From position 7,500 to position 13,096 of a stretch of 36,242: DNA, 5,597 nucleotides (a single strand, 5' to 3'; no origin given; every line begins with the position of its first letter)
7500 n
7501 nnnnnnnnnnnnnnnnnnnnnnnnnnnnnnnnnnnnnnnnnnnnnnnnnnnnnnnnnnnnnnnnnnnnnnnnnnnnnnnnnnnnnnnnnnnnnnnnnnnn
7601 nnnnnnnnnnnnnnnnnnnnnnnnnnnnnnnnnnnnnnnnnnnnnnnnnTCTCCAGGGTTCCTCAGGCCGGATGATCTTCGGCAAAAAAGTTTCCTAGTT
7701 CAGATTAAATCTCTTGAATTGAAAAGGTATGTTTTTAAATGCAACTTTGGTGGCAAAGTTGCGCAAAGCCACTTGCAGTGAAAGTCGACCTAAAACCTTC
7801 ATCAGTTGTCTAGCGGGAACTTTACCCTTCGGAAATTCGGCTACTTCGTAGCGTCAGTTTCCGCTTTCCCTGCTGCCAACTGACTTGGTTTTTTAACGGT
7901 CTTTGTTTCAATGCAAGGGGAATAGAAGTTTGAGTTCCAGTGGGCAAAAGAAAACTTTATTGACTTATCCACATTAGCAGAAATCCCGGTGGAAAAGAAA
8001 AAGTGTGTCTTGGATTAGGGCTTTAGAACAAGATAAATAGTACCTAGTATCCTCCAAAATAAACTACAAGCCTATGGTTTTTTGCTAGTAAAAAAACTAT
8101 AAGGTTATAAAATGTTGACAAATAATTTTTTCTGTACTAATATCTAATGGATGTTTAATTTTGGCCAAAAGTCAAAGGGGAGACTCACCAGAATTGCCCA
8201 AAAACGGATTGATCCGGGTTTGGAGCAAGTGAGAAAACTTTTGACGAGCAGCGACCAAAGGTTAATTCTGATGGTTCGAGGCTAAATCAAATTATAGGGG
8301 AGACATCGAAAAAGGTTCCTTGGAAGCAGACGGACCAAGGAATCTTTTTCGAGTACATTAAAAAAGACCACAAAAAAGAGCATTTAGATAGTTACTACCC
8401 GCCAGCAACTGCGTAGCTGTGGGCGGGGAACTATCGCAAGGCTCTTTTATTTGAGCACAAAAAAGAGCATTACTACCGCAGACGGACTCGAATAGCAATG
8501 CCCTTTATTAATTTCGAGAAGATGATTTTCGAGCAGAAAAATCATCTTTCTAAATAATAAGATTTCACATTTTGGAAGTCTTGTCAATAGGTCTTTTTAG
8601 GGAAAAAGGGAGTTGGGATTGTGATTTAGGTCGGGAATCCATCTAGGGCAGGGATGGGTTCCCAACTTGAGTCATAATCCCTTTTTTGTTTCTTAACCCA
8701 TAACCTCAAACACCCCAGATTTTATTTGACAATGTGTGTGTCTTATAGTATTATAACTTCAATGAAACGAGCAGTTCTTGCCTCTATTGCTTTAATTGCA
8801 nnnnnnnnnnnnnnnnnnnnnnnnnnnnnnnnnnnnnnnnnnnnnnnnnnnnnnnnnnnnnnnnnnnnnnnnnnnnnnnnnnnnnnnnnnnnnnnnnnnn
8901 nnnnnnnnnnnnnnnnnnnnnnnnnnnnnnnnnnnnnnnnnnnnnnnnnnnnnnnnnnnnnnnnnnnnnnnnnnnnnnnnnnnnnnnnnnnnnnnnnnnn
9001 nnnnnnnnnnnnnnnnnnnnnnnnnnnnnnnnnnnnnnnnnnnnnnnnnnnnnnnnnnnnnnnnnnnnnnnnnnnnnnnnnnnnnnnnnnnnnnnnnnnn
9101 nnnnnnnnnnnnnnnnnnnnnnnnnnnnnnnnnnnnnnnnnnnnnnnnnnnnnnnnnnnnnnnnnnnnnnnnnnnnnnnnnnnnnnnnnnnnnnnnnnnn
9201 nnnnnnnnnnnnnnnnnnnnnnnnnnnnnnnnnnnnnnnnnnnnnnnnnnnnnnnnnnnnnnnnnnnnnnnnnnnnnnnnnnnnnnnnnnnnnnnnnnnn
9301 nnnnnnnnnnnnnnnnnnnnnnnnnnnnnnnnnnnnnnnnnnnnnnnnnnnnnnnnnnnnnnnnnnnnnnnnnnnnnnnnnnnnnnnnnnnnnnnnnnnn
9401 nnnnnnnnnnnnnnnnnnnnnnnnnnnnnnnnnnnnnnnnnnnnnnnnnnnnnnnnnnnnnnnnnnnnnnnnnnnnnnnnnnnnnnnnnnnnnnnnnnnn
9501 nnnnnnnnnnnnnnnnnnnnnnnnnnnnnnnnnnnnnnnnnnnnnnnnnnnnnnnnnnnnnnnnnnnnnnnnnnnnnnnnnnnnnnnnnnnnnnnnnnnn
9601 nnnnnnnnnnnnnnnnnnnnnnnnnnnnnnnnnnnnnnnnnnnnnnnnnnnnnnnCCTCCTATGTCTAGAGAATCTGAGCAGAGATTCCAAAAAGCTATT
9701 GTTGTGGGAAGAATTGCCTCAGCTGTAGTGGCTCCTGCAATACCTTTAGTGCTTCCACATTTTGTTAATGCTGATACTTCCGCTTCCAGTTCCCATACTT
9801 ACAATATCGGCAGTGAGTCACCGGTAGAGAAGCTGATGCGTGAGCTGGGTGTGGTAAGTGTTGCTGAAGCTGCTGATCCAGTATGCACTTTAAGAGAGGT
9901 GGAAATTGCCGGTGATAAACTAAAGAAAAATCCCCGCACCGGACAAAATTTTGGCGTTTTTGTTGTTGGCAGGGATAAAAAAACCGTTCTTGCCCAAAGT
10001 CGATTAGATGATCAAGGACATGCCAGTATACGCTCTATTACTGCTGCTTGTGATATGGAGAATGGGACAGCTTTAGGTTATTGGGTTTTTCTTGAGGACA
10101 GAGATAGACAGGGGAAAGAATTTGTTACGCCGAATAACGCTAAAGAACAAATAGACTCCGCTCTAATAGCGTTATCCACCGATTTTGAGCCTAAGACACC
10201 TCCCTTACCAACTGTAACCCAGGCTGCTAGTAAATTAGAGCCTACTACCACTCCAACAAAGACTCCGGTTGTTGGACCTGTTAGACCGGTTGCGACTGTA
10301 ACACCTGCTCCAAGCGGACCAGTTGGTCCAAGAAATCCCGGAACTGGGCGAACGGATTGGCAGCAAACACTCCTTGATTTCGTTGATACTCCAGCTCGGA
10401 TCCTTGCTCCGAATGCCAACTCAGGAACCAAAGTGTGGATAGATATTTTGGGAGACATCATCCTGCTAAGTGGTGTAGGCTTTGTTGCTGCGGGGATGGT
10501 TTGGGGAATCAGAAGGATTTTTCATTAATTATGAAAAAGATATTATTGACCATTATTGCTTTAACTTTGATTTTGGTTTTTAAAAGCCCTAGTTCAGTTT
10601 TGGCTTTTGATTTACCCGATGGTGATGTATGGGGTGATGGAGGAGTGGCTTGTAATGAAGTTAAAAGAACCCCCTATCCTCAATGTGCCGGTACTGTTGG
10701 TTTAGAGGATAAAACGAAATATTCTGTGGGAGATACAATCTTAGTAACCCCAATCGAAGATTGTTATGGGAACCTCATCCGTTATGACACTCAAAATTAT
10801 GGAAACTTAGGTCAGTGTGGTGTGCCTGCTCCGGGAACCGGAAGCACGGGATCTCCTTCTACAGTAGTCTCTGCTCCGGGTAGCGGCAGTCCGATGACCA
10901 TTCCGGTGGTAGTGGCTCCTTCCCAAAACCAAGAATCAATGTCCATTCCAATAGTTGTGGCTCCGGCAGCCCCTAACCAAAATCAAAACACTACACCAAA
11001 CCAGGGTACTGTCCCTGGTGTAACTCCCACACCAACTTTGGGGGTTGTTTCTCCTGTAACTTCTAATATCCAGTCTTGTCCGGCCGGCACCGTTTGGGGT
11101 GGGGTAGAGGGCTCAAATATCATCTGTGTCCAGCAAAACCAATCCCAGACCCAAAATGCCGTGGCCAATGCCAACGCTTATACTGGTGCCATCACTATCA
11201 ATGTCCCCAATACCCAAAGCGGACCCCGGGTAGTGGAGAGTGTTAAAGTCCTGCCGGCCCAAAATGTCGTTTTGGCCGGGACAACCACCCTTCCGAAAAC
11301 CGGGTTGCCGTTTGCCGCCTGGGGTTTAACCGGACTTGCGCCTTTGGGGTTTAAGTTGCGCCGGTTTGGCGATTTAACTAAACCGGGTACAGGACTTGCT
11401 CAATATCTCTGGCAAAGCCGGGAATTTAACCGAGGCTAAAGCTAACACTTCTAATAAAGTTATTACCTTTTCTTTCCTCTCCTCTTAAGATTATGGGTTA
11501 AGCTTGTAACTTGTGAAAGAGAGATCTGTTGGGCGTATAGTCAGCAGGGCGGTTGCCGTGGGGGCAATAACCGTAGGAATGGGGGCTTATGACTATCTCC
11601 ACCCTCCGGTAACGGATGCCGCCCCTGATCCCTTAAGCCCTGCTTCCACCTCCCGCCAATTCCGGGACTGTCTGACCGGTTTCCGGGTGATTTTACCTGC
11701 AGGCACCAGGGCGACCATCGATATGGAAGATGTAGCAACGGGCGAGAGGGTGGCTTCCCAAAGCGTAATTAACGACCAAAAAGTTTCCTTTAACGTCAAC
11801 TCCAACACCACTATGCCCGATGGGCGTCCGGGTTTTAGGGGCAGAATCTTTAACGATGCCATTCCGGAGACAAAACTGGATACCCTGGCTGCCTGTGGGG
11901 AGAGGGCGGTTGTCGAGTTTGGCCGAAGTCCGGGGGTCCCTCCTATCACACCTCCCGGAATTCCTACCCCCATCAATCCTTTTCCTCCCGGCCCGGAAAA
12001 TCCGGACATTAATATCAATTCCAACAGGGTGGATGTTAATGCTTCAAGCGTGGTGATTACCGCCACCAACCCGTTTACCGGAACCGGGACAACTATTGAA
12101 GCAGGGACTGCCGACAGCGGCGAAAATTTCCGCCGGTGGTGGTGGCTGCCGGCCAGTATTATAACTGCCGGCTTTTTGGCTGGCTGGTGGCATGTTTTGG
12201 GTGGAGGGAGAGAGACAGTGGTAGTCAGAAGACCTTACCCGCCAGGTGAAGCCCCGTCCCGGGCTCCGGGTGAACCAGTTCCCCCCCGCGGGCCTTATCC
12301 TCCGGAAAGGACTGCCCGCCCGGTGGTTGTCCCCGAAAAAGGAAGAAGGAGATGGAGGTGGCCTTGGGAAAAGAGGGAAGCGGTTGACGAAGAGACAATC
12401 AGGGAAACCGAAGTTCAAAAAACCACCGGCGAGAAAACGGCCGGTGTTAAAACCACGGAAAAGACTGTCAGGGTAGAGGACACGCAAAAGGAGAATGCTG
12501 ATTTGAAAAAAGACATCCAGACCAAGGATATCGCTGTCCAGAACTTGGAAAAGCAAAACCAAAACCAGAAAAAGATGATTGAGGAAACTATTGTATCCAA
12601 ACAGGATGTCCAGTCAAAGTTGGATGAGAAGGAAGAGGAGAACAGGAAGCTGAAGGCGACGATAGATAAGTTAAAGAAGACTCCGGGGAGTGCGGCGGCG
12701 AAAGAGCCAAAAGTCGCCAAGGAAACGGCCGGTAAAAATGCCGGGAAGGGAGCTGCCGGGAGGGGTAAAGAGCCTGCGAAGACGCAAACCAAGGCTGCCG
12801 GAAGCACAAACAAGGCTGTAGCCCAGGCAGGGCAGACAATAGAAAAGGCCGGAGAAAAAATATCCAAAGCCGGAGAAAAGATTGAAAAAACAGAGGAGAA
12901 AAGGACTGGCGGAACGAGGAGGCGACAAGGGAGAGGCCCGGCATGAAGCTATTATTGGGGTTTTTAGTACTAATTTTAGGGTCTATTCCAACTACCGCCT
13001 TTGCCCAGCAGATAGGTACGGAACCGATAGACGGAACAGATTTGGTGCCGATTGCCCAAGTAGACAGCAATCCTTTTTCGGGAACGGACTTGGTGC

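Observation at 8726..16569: Alternating cassette array: four LPxTG paralogs (A1-A4) interleaved with three dissimilar membrane partner proteins (B1-B3), with no sortase in sight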

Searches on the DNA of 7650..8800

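Call 96: search_rna_families(source=window, start=7650, end=8800, threshold=evalue, max_evalue=1)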
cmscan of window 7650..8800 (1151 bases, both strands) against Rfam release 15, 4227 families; matches with E-value up to 1: 4.
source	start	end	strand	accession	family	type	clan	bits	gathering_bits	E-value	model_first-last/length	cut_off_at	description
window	8609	8687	+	RF03558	mir-629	Gene; miRNA;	-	33.2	72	0.003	1-83/83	no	mir-629 microRNA precursor family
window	8457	8577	-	RF02449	ncr1015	Gene; sRNA;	-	24.7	60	0.67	1-121/121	no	Bacillus sRNA ncr1015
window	7731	7814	+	RF03168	c-di-GMP-I-UAU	Cis-reg; riboswitch;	CL00126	19.5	65.9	0.26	1-81/81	no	c-di-GMP-I-UAU riboswitch aptamer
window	7968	8113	+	RF00045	SNORA73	Gene; snRNA; snoRNA; HACA-box;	CL00078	15.3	74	0.35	1-219/219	no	Small nucleolar RNA SNORA73 family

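Call 110: search_rna_families(source=window, start=8430, end=8610, threshold=evalue, max_evalue=5, show_alignments=2)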
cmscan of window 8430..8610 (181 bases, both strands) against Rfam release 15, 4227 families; matches with E-value up to 5: 13.
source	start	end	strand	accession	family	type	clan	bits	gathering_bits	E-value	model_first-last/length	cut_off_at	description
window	8457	8577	-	RF02449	ncr1015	Gene; sRNA;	-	24.7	60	0.11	1-121/121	no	Bacillus sRNA ncr1015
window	8486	8526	+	RF02389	sau-31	Gene; sRNA;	-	20.2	50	0.62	1-66/66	no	Staphylococcus sRNA sau-31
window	8438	8562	-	RF02579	tsr26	Gene; sRNA;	-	20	141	0.58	1-122/122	no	S. aureus tsr26 small RNA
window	8511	8557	+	RF03731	mir-7371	Gene; miRNA;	-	18.5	62.6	0.57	1-59/59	no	mir-7371 microRNA precursor family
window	8462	8506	-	RF03871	mir-5681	Gene; miRNA;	-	16.6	88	0.53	1-61/61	no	mir-5681 microRNA precursor family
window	8457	8583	-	RF00515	PyrR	Cis-reg;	-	16.6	54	3.7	1-115/115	no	PyrR binding site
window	8501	8610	-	RF01568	DdR18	Gene; snRNA; snoRNA; HACA-box;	-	15.7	80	2.7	33-147/147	5'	Dictyostelium snoRNA DdR18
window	8509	8590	+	RF01458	rli23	Gene; antisense;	-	15.6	45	2.8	1-98/98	no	Listeria snRNA rli23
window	8436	8504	+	RF02844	RefA9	Gene; antisense;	-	15.5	49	4.3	1-64/64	no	Enterococcus sRNA A9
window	8531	8586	-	RF01403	STnc290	Gene; sRNA;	-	14.9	60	2.9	1-65/65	no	STnc290 Hfq binding RNA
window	8501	8564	+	RF04210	MIR8643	Gene; miRNA;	-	13.5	135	3.5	1-150/150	no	MIR8643 microRNA precursor family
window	8497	8597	-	RF01607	ceN100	Gene; snRNA; snoRNA; HACA-box;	-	13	80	4.3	1-132/132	no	C. elegans snoRNA ceN100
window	8431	8610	+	RF02709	TeloSII_ncR43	Gene; sRNA;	-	9.8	298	2.3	1-179/277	3'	TeloSII non coding RNA 43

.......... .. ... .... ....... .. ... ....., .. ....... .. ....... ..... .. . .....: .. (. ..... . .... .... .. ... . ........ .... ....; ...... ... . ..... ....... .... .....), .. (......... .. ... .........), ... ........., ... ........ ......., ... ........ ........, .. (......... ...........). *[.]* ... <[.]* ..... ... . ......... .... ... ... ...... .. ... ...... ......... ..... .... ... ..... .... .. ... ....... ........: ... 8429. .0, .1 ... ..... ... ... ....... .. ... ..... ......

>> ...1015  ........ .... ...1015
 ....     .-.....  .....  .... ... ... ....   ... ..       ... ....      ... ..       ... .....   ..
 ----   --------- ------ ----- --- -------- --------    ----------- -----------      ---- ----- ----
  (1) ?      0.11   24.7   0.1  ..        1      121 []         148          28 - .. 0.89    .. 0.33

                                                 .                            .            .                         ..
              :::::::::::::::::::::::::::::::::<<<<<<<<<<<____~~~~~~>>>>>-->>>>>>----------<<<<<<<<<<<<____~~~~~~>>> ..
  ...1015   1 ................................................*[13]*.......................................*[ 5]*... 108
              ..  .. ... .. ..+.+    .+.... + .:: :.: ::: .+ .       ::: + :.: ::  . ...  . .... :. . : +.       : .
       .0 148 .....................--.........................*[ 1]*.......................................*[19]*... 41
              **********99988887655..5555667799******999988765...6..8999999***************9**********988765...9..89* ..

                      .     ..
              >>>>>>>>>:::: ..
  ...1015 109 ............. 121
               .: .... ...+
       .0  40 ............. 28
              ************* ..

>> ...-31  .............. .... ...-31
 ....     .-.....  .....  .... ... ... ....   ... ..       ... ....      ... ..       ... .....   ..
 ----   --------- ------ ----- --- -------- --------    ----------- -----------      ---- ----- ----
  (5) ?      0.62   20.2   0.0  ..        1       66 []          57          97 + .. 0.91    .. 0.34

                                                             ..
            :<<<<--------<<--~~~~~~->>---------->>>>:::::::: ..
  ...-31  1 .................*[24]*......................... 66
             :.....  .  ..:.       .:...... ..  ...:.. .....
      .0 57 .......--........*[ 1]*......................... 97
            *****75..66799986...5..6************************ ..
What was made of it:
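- On Rfam ncr1015 (for the small RNA noticed upstream): It scores 24.7 bits against a 60-bit threshold (call 110).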

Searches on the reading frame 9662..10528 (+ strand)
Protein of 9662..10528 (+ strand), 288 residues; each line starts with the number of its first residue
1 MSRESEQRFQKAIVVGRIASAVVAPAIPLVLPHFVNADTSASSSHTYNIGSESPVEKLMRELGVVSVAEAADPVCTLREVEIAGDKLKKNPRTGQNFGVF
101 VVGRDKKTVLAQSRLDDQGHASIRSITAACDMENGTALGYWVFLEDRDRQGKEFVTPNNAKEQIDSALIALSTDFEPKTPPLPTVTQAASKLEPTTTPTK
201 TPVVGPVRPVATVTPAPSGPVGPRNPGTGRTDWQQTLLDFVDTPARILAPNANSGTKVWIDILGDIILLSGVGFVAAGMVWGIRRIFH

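Call 6: search_protein_families(library=pfam, proteins=[window:9662-10528:+], max_evalue=1)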
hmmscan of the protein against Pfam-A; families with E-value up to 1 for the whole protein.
window:9662-10528:+ (288 aa): 0 families

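Call 7: search_protein_families(library=ncbifam, proteins=[window:9662-10528:+], max_evalue=1)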
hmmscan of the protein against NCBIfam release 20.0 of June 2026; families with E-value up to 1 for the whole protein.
window:9662-10528:+ (288 aa): 0 families

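Call 28: find_homologous_proteins(query=window:9662-10528:+, max_evalue=0.001)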
Query window:9662-10528:+ (288 aa): 1 proteins with E <= 0.001 among 2988 candidates.
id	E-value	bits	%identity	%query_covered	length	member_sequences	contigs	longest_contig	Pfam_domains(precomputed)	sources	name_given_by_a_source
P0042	2.5e-187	639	100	100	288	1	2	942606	-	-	-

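Call 39: search_protein_representatives(protein=window:9662-10528:+)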
Query: 288 residues. Proteins with E-value up to 0.001 (for the whole library): 2; up to 1e-10: 1; up to 1e-30: 1. The best 2 are listed.
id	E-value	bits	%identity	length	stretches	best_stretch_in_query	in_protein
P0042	7.9e-188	638.7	100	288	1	1-288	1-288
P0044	4.4e-06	42.5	36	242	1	66-248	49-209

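Call 43: find_encoding_contigs(protein=P0044, flank=10000, max_places=3)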
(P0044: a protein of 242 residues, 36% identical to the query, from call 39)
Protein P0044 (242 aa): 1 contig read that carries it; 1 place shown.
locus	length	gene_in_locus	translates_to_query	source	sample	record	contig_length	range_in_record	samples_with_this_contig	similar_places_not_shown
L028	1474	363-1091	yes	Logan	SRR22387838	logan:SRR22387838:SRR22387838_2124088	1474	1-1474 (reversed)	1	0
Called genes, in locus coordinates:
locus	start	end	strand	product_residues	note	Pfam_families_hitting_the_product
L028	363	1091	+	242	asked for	-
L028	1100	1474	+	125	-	?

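Call 67: search_solved_structures(query=window:9662-10528:+, max_evalue=1)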
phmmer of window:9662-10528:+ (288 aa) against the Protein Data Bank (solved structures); distinct sequences matched with E-value up to 1: 0.

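Call 74: predict_structure(alignment_id=A6)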
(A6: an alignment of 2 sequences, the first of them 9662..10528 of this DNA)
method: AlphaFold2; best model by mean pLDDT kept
length: 288 residues; sequences in the alignment: 2
mean_pLDDT: 37.3   pTM: 0.30
mean pLDDT of the five models: 37.3, 36.6, 35.4, 35.2, 30.6
residues with pLDDT >= 90: 0; 70-90: 0; 50-70: 63; < 50: 225
segments of 3 or more residues with pLDDT < 50: 1-73, 78-80, 84-86, 132-139, 146-278
pLDDT, mean of each block of 10 residues (from residue 1): 29 24 25 24 24 39 33 48 51 58 55 62 56 44 49 34 39 35 26 27 28 27 29 31 26 29 38 46 49
secondary structure, 60 per line:
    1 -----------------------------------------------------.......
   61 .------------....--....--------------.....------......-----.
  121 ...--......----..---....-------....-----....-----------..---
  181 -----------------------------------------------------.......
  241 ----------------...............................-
elements in order: H54-61 E74-77 E80-83 E98-102 E109-114 E120-123 E126-131 E141-144 E152-155 E161-164 H234-240 H257-287
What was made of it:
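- Tried and rejected: The AF2 model made with a 2-sequence alignment has pLDDT 37 and was not used for fold search (call 74).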

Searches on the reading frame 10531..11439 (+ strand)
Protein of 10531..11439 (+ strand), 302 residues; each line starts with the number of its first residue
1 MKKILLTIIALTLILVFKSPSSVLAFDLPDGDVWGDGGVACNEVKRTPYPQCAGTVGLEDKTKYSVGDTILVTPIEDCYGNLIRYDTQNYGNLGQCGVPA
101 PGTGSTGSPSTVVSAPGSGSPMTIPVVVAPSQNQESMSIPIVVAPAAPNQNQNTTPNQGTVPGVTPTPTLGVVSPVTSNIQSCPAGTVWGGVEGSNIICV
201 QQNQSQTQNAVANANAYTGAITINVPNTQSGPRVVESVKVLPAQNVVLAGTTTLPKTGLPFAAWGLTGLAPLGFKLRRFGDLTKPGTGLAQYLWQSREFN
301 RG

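Call 6: search_protein_families(library=pfam, proteins=[window:10531-11439:+], max_evalue=1)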
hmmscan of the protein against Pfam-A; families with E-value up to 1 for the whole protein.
window:10531-11439:+ (302 aa): 0 families

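Call 7: search_protein_families(library=ncbifam, proteins=[window:10531-11439:+], max_evalue=1)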
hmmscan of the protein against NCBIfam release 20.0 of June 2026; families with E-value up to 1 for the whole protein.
window:10531-11439:+ (302 aa): 1 family
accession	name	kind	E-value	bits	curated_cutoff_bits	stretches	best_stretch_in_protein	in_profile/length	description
NF001302.0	PRK00249.1-2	equivalog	0.089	12.3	410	1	208-252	153-197/260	flagellar basal body L-ring protein FlgH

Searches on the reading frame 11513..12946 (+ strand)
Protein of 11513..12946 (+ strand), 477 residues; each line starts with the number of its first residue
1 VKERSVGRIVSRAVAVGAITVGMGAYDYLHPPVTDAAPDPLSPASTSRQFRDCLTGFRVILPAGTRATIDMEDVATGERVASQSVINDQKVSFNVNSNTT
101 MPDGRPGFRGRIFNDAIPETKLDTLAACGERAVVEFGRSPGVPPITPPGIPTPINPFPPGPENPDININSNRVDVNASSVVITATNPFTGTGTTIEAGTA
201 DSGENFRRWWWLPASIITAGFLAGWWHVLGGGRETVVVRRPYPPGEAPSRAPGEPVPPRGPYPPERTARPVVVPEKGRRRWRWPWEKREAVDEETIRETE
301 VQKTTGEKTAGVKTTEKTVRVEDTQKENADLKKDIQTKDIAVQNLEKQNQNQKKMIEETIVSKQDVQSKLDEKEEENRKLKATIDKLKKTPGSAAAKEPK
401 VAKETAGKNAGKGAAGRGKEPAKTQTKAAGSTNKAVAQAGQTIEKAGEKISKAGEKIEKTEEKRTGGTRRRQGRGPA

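Call 6: search_protein_families(library=pfam, proteins=[window:11513-12946:+], max_evalue=1)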
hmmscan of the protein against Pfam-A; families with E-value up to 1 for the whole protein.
window:11513-12946:+ (477 aa): 6 families
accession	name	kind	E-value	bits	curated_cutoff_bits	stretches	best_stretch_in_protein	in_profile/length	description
PF03743.19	TrbI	-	0.0033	17.7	35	1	46-113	28-100/188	Bacterial conjugation TrbI-like protein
PF12808.12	Mto2_bdg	-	0.059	14.1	22.3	1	366-389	27-50/52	Micro-tubular organiser Mto1 C-term Mto2-binding region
PF17098.10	Wtap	-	0.079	13.3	35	1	320-384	93-155/155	WTAP/Mum2p family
PF09457.15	RBD-FIP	-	0.26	11.6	23.3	1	362-387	1-26/41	FIP domain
PF12951.13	PATR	-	0.39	11.3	27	1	181-199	10-27/30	Passenger-associated-transport-repeat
PF09418.16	DUF2009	-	0.7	9.3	25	1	317-389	157-232/455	Non-canonical E2 ubiquitin-conjugating enzyme, DUF2009 family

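Call 7: search_protein_families(library=ncbifam, proteins=[window:11513-12946:+], max_evalue=1)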
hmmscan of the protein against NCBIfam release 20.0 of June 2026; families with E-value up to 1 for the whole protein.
window:11513-12946:+ (477 aa): 1 family
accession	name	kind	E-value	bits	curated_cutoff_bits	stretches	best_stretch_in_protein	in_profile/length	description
TIGR02168.1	SMC_prok_B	equivalog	0.025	12.3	567.35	1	301-464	262-416/1181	chromosome segregation protein SMC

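Call 30: find_homologous_proteins(query=window:11513-12946:+, max_evalue=0.001)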
Query window:11513-12946:+ (477 aa): 1 proteins with E <= 0.001 among 8000 candidates.
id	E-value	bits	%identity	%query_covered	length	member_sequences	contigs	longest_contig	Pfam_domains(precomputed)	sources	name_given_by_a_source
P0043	0.0e+0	1024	100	97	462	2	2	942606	-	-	-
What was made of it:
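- B1 and B2 are near-orphans (calls 28, 30, 39), so their pairing rests on architectural analogs, not on orthologs. Both lack homologs in a 5.8-billion-protein database (calls 28, 30).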
